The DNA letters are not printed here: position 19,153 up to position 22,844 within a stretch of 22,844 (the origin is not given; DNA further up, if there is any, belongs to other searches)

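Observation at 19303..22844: Giant ORF (more than 1,180 codons, runs off the window) is missing from the ORF track and masked by three antisense shadow ORFs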

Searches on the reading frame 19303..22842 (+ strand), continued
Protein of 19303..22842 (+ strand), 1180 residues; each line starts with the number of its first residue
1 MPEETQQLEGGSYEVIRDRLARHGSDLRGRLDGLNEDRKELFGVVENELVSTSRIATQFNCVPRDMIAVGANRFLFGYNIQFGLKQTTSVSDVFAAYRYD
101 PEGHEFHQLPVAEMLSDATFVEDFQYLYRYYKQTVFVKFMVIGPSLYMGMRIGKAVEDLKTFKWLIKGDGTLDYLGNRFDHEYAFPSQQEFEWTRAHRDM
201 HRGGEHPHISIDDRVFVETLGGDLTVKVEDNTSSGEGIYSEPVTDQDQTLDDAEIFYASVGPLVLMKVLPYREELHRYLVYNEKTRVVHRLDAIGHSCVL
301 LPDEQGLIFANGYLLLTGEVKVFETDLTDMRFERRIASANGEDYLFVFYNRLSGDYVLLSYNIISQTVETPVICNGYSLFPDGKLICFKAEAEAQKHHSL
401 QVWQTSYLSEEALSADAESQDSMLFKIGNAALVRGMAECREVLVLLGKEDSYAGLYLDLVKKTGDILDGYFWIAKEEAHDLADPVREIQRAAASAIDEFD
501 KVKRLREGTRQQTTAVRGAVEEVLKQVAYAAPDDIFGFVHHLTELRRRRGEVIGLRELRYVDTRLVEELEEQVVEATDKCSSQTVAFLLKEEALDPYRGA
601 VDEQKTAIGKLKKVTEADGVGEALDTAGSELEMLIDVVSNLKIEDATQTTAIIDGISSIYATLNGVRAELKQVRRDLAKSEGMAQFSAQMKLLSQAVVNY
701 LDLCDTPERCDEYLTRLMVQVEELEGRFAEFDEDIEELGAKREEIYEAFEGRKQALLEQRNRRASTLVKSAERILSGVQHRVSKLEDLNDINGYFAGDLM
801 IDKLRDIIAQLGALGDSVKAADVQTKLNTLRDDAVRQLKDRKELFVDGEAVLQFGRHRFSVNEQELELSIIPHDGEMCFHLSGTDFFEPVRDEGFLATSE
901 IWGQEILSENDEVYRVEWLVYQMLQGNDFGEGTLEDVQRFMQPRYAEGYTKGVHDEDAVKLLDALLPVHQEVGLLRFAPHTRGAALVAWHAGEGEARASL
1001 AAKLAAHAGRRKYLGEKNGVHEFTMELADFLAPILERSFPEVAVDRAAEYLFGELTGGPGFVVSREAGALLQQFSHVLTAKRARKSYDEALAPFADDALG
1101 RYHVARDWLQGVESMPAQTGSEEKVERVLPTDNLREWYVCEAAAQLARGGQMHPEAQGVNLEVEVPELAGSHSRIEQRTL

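Call 86: fold_search(model_id=the predicted structure, library=pdb)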
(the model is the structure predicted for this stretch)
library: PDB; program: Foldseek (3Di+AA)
matches with E <= 10: 596; with E <= 0.001: 42
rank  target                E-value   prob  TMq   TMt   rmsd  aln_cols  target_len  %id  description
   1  8hmc_B                8.3e-07  1.00  0.12  0.12  38.0       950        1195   12  base module state 1 of Tetrahymena IFT-A (released 2023-06-14)
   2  8j07_i9               4.2e-06  0.99  0.11  0.10  63.4      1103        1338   10  96nm repeat of human respiratory doublet microtubule and associated axonemal complexes (released 2023-07-26)
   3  4h5i_B                7.0e-06  1.00  0.12  0.32  15.4       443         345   11  Crystal Structure of the Guanine Nucleotide Exchange Factor Sec12 (P1 form) (released 2012-11-07)
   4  4h5i_A                8.0e-06  1.00  0.12  0.33  15.2       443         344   10  Crystal Structure of the Guanine Nucleotide Exchange Factor Sec12 (P1 form) (released 2012-11-07)
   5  7r5k_R0               9.1e-06  0.77  0.07  0.07  58.8      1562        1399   10  Human nuclear pore complex (constricted) (released 2022-06-22)
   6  8j07_i5               2.8e-05  1.00  0.12  0.13  192.1       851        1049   13  96nm repeat of human respiratory doublet microtubule and associated axonemal complexes (released 2023-07-26)
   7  7tbl_A5               3.4e-05  0.90  0.11  0.10  52.6      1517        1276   10  Composite structure of the human nuclear pore complex (NPC) cytoplasmic face generated with a 12A cryo-ET map of the  (released 2022-06-22)
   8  12dl_HA               4.3e-05  1.00  0.13  0.33  16.1       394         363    8  Native structure of the cytoplasmic lattice (CPL) asymmetric unit from mouse MII eggs (released 2026-04-08)
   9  7tbk_A5               4.6e-05  0.87  0.11  0.10  52.6      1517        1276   10  Composite structure of the dilated human nuclear pore complex (NPC) symmetric core generated with a 37A in situ cryo- (released 2022-06-15)
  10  5ods_D                5.1e-05  0.99  0.10  0.17  20.9       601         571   12  Structure of a phosphoprotein-protein complex (released 2018-03-14)
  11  9y6s_7K               5.5e-05  0.33  0.05  0.05  80.6      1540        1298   10  96-nm repeat of the Leishmania tarentolae doublet microtubule (released 2025-12-17)
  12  5ods_B                6.3e-05  0.99  0.11  0.18  20.6       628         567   10  Structure of a phosphoprotein-protein complex (released 2018-03-14)
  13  7k58_C                6.6e-05  0.77  0.10  0.04  66.1      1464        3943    9  Structure of outer-arm dyneins bound to microtubule with microtubule binding state 1(MTBS-1) (released 2021-09-29)
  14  5ods_A                7.1e-05  0.99  0.11  0.17  22.4       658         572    9  Structure of a phosphoprotein-protein complex (released 2018-03-14)
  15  9w2m_G                8.5e-05  1.00  0.13  0.34  15.6       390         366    9  Cryo-EM structure of the Cytoplasmic lattice(CPL) from mouse oocyte (released 2026-02-25)
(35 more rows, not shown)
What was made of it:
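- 19378..20715 (+): DUF3686 domain (aa 26-471): an N-terminal helix (aa 11-42) followed by about 28 beta-strands (aa 48-404), consistent with a 7-bladed beta-propeller. Foldseek matches Sec12, WD40, prolyl-oligopeptidase and clathrin propellers (call 86).
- The propeller-plus-helical layout gives weak matches to coat and scaffold proteins: IFT-A, nucleoporins and clathrin (call 86).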

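Call 93: search_dna_similar(query=window:19303-22842:+, collection=plasmids, mode=protein, max_rows=10)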
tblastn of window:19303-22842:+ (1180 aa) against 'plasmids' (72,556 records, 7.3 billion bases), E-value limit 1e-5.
Records with a match: 13; places in all: 13; records where one place covers at least 80% of the query: 13.
Best place of each record, by identity: <60% 13.
By first word of the organism name: Streptomyces 3; Proteus 2; Deinococcus 2; Hymenobacter 1; Nonomuraea 1; Halomonas 1; Pseudomonas 1; Vibrio 1; Photobacterium 1.
By predicted mobility (MOB-suite, as given by PLSDB): non-mobilizable 10; mobilizable 3.
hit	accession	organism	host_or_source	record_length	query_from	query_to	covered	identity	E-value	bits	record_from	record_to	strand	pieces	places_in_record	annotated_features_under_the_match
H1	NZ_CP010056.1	Hymenobacter sp. DG25B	single cell,soil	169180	3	1111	94%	47.3%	0e+0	1051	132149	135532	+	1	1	DNA repair ATPase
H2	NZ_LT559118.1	Nonomuraea gerenzanensis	-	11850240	5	1116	94%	39.7%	0e+0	753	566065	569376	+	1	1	none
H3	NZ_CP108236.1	Streptomyces sp. NBC_00080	-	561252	5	1180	100%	36.7%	0e+0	709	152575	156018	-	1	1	DNA repair ATPase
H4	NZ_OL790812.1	Proteus mirabilis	-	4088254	9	1180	99%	36.1%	0e+0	721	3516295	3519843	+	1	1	none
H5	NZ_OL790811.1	Proteus mirabilis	-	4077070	9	1180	99%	36.1%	0e+0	721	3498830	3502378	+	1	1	none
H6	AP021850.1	Deinococcus grandis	-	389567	10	1180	99%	35.5%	0e+0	668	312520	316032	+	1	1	hypothetical protein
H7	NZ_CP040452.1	Halomonas sp. PA16-9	-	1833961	9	1180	99%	33.4%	0e+0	665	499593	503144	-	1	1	none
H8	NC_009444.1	Pseudomonas fluorescens SBW25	-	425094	9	979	82%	38.3%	0e+0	690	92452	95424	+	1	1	DNA repair ATPase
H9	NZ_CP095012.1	Streptomyces sp. 2P-4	cell culture,mudflats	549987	11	1074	90%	34.8%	1e-171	570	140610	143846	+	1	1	DNA repair ATPase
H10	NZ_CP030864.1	Streptomyces globosus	cell culture,environment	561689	11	1074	90%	34.7%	2e-172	573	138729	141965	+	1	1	DNA repair ATPase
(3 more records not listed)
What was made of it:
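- The family occurs on some megaplasmids (call 93).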

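Call 94: search_dna_similar(query=window:19303-22842:+, collection=phages, mode=protein, max_rows=10)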
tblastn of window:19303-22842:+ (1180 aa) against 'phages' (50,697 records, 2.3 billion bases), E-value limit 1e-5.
No match.
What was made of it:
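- There are no matches in 50,697 phage records and only 13 in 72,556 plasmid records (calls 93, 94).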

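Call 95: get_annotated_region(hit=H8, flank=7000)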
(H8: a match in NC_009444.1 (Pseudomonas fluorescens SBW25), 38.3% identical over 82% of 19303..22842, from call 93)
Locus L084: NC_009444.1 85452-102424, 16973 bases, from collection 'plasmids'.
description: Pseudomonas fluorescens SBW25 plasmid pQBR103, complete sequence
organism: Pseudomonas fluorescens SBW25 (NCBI taxid 216595)
taxonomy: Bacteria; Pseudomonadota; Gammaproteobacteria; Pseudomonadales; Pseudomonadaceae; Pseudomonas; Pseudomonas fluorescens; Pseudomonas fluorescens SBW25
host: -; source: -; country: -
typing (MOB-suite, as given by PLSDB): non-mobilizable; replicon rep_cluster_1081; mating-pair formation MPF_I
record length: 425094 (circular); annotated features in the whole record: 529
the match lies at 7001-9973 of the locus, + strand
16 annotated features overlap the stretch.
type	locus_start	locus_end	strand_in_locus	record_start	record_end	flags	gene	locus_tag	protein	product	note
CDS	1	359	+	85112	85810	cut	-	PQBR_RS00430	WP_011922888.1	PspA/IM30 family protein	-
CDS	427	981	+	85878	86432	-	-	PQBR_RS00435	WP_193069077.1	rhomboid family intramembrane serine protease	-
CDS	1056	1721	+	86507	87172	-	-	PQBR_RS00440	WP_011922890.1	DUF2491 family protein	-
CDS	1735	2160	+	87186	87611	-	-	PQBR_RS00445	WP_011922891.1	DUF350 domain-containing protein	-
CDS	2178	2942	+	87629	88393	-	-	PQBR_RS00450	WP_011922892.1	DUF1190 domain-containing protein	-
CDS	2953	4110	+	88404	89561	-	-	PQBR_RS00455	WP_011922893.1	glutathionylspermidine synthase family protein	-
CDS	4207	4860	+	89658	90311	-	-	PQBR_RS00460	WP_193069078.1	hypothetical protein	-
CDS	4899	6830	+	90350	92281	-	-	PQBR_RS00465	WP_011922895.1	SPFH domain-containing protein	-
CDS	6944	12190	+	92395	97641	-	-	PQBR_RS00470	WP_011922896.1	DNA repair ATPase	-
CDS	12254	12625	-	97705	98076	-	-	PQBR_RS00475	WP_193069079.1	histone-like nucleoid-structuring protein, MvaT/MvaU family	GO:0071824 - protein-DNA complex organization [Evidence IEA]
CDS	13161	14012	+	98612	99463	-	-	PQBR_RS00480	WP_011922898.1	hypothetical protein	-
CDS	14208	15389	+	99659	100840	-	-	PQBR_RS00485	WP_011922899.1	C2H2-type zinc finger protein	-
CDS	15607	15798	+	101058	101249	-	-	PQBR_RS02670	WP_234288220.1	hypothetical protein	-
CDS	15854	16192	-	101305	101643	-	-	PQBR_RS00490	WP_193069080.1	hypothetical protein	-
CDS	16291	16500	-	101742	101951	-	-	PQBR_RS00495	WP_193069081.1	hypothetical protein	-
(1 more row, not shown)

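Call 96: get_annotated_region(hit=H3, flank=7000)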
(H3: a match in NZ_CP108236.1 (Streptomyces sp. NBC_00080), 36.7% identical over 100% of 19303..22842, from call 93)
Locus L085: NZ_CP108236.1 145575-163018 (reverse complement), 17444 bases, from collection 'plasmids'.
description: Streptomyces sp. NBC_00080 plasmid unnamed1, complete sequence
organism: Streptomyces sp. NBC_00080 (NCBI taxid 2975645)
taxonomy: Bacteria; Actinomycetota; Actinomycetes; Kitasatosporales; Streptomycetaceae; Streptomyces; Streptomyces sp. NBC 00080
host: -; source: -; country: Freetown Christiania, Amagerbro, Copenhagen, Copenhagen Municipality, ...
typing (MOB-suite, as given by PLSDB): non-mobilizable; replicon rep_cluster_43
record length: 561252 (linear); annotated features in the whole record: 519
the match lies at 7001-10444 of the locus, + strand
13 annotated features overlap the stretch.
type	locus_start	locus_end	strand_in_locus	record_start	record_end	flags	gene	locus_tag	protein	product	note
CDS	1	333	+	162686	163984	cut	-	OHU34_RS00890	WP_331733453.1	ArsB/NhaD family transporter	-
CDS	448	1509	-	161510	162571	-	-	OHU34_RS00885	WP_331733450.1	helix-turn-helix domain-containing protein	-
CDS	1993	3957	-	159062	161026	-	-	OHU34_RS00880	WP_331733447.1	NAD-binding protein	GO:0006813 - potassium ion transport [Evidence IEA]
CDS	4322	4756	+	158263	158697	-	-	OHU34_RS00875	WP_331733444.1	hypothetical protein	-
CDS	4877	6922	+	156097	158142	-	-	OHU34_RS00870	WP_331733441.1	flotillin family protein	-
CDS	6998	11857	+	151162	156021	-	-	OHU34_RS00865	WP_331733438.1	DNA repair ATPase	-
CDS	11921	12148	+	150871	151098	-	-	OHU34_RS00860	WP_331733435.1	hypothetical protein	-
CDS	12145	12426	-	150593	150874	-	-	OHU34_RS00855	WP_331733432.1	hypothetical protein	-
CDS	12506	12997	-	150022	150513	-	-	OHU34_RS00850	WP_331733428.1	CBS domain-containing protein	-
CDS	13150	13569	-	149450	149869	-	-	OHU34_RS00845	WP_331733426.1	hypothetical protein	-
CDS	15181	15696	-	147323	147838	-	-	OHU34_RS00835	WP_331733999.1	hypothetical protein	-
CDS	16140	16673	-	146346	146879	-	-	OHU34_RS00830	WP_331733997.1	TerD family protein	-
CDS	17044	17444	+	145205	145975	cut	-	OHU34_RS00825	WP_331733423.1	hypothetical protein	-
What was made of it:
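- The same trio occurs on Pseudomonas pQBR103 and on a Streptomyces plasmid (calls 95, 96).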
